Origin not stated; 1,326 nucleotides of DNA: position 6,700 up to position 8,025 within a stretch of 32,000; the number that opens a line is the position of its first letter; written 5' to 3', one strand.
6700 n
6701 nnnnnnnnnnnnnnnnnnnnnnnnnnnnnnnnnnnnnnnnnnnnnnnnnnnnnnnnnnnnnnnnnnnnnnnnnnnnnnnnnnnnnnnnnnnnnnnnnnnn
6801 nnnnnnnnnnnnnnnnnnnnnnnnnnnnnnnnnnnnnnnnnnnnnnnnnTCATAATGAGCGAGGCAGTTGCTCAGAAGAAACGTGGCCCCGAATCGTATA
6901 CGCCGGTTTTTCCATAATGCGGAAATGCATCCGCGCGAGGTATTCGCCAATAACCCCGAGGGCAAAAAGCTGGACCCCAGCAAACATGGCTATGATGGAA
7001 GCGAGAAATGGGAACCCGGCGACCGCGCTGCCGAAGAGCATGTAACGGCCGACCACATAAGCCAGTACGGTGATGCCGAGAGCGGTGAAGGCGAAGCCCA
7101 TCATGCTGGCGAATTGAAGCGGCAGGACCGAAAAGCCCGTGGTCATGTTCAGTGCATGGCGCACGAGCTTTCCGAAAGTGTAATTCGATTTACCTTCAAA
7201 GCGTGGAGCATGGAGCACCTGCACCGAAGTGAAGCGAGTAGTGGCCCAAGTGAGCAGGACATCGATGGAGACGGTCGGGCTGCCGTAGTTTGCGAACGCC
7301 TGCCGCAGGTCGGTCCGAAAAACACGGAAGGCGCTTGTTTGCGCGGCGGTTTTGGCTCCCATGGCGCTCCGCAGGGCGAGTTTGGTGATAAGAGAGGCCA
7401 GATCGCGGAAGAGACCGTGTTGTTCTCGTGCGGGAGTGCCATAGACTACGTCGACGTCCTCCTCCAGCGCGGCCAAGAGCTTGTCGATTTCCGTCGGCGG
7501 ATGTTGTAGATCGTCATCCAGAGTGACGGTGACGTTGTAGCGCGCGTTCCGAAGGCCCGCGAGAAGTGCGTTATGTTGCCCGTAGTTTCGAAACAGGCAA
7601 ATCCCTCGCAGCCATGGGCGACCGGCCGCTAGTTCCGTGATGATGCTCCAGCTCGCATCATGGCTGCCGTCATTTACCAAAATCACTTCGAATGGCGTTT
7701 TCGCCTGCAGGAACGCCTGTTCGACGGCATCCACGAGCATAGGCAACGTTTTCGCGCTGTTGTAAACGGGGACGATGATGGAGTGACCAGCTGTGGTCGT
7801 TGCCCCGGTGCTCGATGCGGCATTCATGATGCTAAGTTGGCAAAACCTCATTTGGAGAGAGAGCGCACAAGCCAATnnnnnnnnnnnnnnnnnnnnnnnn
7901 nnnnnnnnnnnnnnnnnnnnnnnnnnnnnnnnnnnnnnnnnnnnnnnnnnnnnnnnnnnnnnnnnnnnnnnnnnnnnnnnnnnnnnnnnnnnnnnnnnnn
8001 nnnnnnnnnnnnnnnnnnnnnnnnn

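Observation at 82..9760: Arn/Gtr-like polyprenyl-phosphate module (GT-C + ArnC-like GT2 ... ArnB/WecE-like transaminase + ArnE-like flippase) wrapped around the acyl cassette: a possible Arn-type pathway with an ACP-delivered acyl group in place of formyl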

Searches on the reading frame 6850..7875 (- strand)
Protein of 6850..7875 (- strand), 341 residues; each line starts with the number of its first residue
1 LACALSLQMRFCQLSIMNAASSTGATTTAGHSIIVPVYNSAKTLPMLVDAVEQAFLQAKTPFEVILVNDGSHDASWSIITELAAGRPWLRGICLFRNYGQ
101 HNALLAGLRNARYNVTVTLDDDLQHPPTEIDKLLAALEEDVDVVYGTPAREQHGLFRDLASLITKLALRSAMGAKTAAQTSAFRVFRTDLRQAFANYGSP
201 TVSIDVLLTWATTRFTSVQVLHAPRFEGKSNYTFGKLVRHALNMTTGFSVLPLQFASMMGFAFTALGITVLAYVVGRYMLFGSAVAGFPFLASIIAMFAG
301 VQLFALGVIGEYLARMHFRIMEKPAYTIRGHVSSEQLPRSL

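Call 4: search_protein_families(library=pfam, proteins=[window:6850-7875:-], max_evalue=0.01)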
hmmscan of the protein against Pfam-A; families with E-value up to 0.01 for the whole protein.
window:6850-7875:- (341 aa): 3 families
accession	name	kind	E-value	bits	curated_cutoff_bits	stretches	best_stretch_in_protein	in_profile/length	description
PF00535.33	Glycos_transf_2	-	2.9e-26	92.8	23.3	1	32-160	1-127/168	Glycosyl transferase family 2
PF13506.12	Glyco_transf_21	-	1.4e-05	25.1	21.7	1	102-162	20-82/174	Glycosyl transferase family 21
PF13641.12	Glyco_tranf_2_3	-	9.4e-05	23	27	1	32-153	4-127/230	Glycosyltransferase like family 2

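Call 6: search_protein_families(library=ncbifam, proteins=[window:6850-7875:-], max_evalue=0.01)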
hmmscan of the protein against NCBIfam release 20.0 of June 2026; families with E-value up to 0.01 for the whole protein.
window:6850-7875:- (341 aa): 18 families
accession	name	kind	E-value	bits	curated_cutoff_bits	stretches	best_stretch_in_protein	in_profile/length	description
NF007986.1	PRK10714.1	equivalog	3.5e-51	174.1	529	1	31-334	8-314/316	undecaprenyl-phosphate 4-deoxy-4-formamido-L-arabinose transferase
NF047588.1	GlcsyltransPgfSStrep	equivalog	4.4e-39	134.5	500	1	32-329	4-303/308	glycosyltransferase PgfS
TIGR03937.1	PgaC_IcaA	equivalog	3.2e-13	49.4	422.3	1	24-142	40-155/407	poly-beta-1,6-N-acetyl-D-glucosamine synthase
NF041875.1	EPS_EpsD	equivalog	1.1e-12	48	370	1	32-144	2-111/325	exopolysaccharide biosynthesis glycosyltransferase EpsD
NF007482.0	PRK10073.1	equivalog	7.2e-11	41.7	423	1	30-144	7-118/334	glycosyltransferase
TIGR04182.1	glyco_TIGR04182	equivalog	3.3e-09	36.6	325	1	32-322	3-291/293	S-layer glycoprotein N-glycosyltransferase AglJ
NF058614.1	PPMAGASynPpgS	equivalog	2.4e-08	33.7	370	1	33-170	4-134/226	polyprenyl-phospho-N-acetylgalactosaminyl synthase PpgS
TIGR03111.1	glyc2_xrt_Gpos1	hypoth_equivalog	5.3e-08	32.1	363.95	1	32-144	52-163/439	TIGR03111 family XrtG-associated glycosyltransferase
TIGR03965.1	mycofact_glyco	equivalog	1.4e-07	30.8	280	1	7-139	53-181/467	mycofactocin biosynthesis glycosyltransferase MftF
TIGR04283.1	glyco_like_mftF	equivalog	1.8e-07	31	182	1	32-139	2-99/221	TIGR04283 family arsenosugar biosynthesis glycosyltransferase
NF047683.1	TeichurnBiosyTuaG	equivalog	3e-07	30.3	400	1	32-138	9-112/252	teichuronic acid biosynthesis protein TuaG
NF038302.1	EPS_HpsE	equivalog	0.00011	21.3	300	1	32-85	4-57/307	hormogonium polysaccharide biosynthesis glycosyltransferase HpsE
NF010496.0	PRK13915.1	equivalog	0.00025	20.2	262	1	31-144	33-151/307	glucosyl-3-phosphoglycerate synthase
TIGR04242.1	nodulat_NodC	equivalog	0.0013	17.8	550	1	23-139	42-158/395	chitooligosaccharide synthase NodC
NF053739.1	GlytfEpsEBac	equivalog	0.0024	16.9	450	1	32-107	4-72/265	glycosyltransferase EpsE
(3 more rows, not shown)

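Call 11: search_solved_structures(query=window:6850-7875:-, max_evalue=0.001)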
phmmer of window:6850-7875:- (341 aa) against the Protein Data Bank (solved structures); distinct sequences matched with E-value up to 0.001: 10.
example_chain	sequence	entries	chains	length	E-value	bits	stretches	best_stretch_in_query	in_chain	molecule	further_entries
8vxh_A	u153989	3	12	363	4.8e-41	144.4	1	30-338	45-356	Undecaprenyl-phosphate 4-deoxy-4-formamido-L-arabinose transferase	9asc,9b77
9bhc_C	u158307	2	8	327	4.9e-41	144.4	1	32-338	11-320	Undecaprenyl-phosphate 4-deoxy-4-formamido-L-arabinose transferase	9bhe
9hwj_A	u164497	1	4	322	6.1e-41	144.1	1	32-330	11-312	Undecaprenyl-phosphate 4-deoxy-4-formamido-L-arabinose transferase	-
5ekp_C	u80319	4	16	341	1.7e-37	132.8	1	27-338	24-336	Uncharacterized glycosyltransferase sll0501 | Glycosyltransferase sll0501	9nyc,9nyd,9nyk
9nye_A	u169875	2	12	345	1.8e-37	132.7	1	27-338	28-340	Glycosyltransferase sll0501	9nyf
5eke_A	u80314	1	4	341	2.3e-37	132.3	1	27-338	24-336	Uncharacterized glycosyltransferase sll0501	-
5mlz_A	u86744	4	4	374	1.2e-12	51.1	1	32-147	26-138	Dolichol monophosphate mannose synthase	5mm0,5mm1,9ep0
2z87_A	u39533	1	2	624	1.1e-09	41.4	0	30-144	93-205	Chondroitin synthase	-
2z86_A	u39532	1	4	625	1.1e-09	41.4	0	30-144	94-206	Chondroitin synthase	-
5hea_A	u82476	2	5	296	0.00067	22.4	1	32-113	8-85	Putative glycosyltransferase (GalT1)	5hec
